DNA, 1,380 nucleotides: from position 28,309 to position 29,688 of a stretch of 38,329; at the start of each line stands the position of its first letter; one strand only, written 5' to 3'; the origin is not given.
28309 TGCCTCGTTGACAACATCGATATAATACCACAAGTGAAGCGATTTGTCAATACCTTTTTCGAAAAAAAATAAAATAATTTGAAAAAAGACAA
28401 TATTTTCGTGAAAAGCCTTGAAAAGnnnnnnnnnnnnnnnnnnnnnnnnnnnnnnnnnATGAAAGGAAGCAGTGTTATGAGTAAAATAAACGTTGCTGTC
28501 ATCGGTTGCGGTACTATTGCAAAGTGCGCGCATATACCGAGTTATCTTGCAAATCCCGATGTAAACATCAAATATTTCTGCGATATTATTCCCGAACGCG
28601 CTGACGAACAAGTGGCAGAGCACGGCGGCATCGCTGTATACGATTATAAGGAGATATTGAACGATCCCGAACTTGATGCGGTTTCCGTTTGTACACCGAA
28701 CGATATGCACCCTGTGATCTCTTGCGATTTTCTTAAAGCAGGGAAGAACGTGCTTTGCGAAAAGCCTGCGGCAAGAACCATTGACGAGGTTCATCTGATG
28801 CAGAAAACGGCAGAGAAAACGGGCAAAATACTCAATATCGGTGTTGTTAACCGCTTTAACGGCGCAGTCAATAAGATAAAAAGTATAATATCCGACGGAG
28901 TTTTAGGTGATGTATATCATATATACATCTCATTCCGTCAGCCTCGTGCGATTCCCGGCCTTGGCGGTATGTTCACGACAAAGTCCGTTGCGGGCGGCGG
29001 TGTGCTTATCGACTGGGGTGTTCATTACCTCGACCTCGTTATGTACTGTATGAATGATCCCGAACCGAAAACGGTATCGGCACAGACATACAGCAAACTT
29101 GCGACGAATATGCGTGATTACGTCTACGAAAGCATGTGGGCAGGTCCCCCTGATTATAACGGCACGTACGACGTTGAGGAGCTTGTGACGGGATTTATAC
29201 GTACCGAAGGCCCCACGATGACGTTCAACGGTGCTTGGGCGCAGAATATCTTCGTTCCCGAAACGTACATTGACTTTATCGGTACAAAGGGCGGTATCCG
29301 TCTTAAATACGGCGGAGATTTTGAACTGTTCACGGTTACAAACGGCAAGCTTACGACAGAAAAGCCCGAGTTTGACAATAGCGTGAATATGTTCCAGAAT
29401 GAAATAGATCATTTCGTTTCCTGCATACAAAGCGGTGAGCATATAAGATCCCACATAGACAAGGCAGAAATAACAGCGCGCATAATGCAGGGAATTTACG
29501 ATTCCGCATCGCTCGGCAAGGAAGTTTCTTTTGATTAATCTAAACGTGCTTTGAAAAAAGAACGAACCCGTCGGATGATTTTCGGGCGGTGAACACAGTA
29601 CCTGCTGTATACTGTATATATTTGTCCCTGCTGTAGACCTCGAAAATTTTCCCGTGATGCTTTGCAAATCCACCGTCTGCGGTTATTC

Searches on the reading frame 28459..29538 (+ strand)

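Call 77: search_protein_families(library=pfam, proteins=[window:28459-29538:+], max_evalue=0.001)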
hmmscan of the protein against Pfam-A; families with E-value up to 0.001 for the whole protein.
window:28459-29538:+ (359 aa): 3 families
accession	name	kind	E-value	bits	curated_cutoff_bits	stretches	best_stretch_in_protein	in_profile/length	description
PF01408.29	GFO_IDH_MocA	-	2.8e-24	86.5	24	1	10-128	1-119/120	Oxidoreductase family, NAD-binding Rossmann fold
PF22725.1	GFO_IDH_MocA_C3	-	6.8e-17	62.1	27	1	138-281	2-124/124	GFO/IDH/MocA C-terminal domain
PF02894.22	GFO_IDH_MocA_C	-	3.3e-10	40.6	22.9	1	141-357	1-217/218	Oxidoreductase family, C-terminal alpha/beta domain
